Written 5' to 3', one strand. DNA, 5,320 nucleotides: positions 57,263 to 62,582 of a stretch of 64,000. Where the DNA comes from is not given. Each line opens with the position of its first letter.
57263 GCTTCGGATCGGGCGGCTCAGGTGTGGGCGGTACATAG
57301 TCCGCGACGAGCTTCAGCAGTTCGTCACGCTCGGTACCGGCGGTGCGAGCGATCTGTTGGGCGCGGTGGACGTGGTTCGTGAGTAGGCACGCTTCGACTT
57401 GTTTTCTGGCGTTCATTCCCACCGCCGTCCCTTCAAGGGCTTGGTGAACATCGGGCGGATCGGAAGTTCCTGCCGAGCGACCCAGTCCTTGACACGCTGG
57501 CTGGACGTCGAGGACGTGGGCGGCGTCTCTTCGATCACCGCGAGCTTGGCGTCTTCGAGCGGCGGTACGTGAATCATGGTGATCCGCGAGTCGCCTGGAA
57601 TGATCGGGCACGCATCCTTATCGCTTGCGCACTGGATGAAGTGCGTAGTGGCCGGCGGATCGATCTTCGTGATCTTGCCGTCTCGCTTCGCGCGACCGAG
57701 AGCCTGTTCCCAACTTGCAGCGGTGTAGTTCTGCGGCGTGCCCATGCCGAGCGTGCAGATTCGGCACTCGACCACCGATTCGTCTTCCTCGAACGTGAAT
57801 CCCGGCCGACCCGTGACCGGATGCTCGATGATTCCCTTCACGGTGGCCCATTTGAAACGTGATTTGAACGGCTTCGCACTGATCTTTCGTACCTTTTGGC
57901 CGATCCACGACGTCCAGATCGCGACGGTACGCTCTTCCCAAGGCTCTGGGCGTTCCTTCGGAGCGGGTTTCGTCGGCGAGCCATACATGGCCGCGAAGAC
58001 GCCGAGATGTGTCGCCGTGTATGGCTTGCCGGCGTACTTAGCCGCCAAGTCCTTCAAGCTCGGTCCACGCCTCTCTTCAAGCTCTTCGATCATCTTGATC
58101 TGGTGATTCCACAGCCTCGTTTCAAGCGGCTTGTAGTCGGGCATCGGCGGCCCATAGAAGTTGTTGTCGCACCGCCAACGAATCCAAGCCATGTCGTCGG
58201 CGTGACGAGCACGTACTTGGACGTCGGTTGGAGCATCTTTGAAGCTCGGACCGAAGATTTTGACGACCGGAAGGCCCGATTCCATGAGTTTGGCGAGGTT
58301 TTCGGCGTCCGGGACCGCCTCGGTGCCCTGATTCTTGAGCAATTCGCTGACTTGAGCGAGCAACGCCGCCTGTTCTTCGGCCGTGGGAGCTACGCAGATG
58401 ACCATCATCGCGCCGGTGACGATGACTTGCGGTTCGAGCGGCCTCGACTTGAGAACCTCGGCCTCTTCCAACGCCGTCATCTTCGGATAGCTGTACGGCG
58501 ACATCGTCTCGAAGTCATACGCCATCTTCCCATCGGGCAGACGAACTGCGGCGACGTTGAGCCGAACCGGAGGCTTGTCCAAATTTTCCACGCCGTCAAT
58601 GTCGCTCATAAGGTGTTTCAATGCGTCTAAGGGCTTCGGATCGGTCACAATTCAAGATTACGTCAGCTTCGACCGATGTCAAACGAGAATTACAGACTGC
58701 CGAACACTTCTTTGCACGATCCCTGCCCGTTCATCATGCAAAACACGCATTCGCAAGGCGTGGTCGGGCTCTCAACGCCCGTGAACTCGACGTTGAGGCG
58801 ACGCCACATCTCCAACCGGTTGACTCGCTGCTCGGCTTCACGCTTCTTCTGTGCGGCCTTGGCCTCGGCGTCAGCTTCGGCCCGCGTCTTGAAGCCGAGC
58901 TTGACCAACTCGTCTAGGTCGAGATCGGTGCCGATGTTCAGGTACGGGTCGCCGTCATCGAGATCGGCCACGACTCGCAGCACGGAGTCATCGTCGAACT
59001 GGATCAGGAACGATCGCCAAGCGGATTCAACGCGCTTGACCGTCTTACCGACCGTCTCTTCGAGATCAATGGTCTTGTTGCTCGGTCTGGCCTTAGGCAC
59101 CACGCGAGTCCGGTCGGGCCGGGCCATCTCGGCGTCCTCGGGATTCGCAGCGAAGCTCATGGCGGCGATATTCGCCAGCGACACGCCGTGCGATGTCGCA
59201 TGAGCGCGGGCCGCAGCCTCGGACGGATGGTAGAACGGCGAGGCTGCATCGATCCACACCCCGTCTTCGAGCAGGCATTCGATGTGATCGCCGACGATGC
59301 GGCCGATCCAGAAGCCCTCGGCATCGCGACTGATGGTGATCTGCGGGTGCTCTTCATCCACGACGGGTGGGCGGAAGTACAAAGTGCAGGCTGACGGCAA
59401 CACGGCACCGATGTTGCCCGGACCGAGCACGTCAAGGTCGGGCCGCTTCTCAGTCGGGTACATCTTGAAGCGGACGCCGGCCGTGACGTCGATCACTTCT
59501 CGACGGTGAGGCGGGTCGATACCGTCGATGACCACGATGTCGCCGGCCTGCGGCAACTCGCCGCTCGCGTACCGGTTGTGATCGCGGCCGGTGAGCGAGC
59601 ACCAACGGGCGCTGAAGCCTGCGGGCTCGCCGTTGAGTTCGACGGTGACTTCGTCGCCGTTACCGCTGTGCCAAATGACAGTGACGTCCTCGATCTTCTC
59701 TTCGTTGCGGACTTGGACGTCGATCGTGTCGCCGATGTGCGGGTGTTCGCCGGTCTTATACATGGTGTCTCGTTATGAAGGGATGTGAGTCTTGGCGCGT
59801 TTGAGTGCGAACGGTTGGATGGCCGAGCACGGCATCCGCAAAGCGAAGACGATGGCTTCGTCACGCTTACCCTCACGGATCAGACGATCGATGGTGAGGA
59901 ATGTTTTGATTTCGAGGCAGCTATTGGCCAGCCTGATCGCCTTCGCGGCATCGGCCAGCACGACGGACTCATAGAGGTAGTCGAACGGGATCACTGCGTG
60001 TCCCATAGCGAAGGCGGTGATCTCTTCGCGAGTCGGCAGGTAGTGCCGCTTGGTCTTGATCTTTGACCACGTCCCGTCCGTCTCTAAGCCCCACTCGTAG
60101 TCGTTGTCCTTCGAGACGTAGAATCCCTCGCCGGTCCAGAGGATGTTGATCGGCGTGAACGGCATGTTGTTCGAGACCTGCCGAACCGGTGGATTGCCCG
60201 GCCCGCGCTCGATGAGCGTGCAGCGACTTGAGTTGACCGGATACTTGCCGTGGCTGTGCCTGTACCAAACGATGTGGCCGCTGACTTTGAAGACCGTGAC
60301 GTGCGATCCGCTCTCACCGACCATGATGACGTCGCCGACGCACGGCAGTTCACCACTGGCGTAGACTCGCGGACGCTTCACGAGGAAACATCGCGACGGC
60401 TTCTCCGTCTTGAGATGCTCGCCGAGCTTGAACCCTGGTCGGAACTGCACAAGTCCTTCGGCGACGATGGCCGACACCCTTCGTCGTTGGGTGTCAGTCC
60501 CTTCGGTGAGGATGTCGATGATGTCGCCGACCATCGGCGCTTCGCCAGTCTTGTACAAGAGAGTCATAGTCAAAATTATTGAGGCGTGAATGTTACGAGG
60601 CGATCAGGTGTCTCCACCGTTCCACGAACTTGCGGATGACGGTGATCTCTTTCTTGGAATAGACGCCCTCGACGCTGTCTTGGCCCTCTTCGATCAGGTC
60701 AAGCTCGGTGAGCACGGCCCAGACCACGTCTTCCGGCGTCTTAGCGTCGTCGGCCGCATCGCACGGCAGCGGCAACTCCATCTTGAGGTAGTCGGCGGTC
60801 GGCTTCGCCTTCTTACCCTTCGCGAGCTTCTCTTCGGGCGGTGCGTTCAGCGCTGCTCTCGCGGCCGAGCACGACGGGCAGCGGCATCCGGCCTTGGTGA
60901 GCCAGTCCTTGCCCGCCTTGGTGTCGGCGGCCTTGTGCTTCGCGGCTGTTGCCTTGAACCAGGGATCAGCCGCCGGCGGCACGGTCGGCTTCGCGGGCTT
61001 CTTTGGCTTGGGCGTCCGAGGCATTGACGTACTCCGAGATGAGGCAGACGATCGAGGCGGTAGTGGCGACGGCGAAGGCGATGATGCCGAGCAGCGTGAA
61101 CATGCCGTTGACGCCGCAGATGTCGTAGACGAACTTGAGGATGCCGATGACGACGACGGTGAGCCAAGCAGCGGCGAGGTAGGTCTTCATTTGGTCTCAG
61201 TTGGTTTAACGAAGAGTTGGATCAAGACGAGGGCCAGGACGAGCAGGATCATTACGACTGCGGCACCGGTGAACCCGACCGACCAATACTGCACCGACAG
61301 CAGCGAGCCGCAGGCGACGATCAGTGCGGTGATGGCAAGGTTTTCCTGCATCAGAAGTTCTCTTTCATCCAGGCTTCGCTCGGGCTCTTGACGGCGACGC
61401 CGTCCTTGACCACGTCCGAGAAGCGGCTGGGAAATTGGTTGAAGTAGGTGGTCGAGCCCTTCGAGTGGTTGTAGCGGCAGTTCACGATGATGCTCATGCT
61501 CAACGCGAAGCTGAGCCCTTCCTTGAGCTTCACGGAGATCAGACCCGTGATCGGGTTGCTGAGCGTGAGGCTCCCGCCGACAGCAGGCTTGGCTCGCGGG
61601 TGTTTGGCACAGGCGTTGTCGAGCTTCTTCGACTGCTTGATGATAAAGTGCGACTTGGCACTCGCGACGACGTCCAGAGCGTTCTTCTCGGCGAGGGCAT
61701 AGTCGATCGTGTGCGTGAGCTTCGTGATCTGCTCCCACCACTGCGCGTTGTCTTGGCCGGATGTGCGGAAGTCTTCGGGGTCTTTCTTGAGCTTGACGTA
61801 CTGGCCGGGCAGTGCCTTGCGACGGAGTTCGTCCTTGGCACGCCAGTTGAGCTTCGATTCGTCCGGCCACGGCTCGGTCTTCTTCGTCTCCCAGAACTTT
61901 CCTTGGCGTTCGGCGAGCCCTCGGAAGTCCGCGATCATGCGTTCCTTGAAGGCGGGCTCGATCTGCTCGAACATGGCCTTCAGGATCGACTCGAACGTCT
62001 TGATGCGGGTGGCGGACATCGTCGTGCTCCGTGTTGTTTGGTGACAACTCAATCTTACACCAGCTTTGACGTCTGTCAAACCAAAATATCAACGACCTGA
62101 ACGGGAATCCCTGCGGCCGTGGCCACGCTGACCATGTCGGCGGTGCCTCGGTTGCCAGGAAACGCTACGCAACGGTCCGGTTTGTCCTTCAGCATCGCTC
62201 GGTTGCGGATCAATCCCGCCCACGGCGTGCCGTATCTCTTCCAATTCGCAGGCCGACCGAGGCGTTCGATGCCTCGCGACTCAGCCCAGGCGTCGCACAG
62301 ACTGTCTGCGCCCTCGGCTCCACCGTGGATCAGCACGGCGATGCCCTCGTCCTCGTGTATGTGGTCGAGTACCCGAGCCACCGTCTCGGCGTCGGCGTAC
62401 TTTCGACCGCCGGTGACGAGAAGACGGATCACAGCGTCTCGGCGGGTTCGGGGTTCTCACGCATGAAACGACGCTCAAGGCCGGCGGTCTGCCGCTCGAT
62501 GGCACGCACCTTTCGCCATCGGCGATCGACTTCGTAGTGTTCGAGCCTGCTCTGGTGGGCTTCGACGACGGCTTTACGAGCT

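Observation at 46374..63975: Family of five near-identical sigma70-like early promoters with an embedded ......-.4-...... operator, plus a diverged sixth copy at the recombinase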

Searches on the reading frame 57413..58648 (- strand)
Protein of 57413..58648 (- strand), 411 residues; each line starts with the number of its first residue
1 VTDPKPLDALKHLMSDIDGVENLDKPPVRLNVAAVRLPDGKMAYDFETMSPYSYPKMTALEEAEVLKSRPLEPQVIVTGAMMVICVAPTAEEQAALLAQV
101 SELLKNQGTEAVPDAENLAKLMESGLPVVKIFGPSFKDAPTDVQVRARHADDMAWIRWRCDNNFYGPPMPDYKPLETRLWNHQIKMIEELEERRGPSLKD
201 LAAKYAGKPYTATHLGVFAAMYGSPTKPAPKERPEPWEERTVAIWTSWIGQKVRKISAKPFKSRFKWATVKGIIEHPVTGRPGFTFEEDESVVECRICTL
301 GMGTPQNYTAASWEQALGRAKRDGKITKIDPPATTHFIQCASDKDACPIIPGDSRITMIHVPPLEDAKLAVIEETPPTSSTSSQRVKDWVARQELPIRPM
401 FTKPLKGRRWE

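Call 14: search_protein_families(library=pfam, proteins=[window:57413-58648:-], max_evalue=0.01)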
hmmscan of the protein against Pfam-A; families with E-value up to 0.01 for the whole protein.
window:57413-58648:- (411 aa): 0 families

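Call 27: find_related_loci(query=window:57413-58603:-, collection=viral_contigs, flank=10000)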
Query window:57413-58603:- (396 aa) in viral_contigs; peptide patterns used: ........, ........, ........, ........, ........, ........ (x = any residue, [..] = any of these).
9 stretches matched a pattern; 1 encode a relative of the query (tblastn E <= 1e-3); 1 distinct loci.
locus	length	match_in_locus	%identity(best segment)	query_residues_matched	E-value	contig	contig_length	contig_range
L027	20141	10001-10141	55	235-281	4e-9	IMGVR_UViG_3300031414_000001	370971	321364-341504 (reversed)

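Call 31: search_protein_families(library=phrogs, proteins=[window:57413-58609:-], max_evalue=0.01)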
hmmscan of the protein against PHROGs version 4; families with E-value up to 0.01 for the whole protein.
window:57413-58609:- (398 aa): 2 families
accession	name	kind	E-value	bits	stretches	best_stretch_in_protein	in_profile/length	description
phrog_9638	-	unknown function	9.3e-11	42.5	1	239-285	2-49/60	-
phrog_34821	-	unknown function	7.3e-10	40.1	1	233-283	35-85/94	-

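Call 52: find_homologous_proteins(query=window:57413-58609:-)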
Query window:57413-58609:- (398 aa): 3 proteins with E <= 0.001 among 8000 candidates.
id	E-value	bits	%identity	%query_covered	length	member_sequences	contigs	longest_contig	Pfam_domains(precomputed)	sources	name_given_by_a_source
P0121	2.4e-271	918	100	100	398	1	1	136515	-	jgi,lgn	-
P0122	1.5e-6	46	54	15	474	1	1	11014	PF09414.16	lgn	-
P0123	1.9e-5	42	51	15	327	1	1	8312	PF01844.30,PF14279.13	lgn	-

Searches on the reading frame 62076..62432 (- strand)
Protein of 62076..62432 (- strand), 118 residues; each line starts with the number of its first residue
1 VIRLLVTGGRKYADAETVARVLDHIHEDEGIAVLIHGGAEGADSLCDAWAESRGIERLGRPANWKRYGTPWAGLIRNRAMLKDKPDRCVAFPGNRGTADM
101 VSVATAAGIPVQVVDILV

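Call 30: search_protein_families(library=phrogs, proteins=[window:62076-62432:-], max_evalue=0.01)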
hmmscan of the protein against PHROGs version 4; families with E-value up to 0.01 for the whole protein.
window:62076-62432:- (118 aa): 3 families
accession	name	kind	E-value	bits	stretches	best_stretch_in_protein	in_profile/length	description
phrog_289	-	other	6.1e-24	85.7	1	1-115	22-139/500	GTP-binding domain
phrog_16939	-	unknown function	9.7e-13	48.9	1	2-113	1-120/330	-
phrog_11222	-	unknown function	0.0013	19.6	1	20-101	184-265/293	-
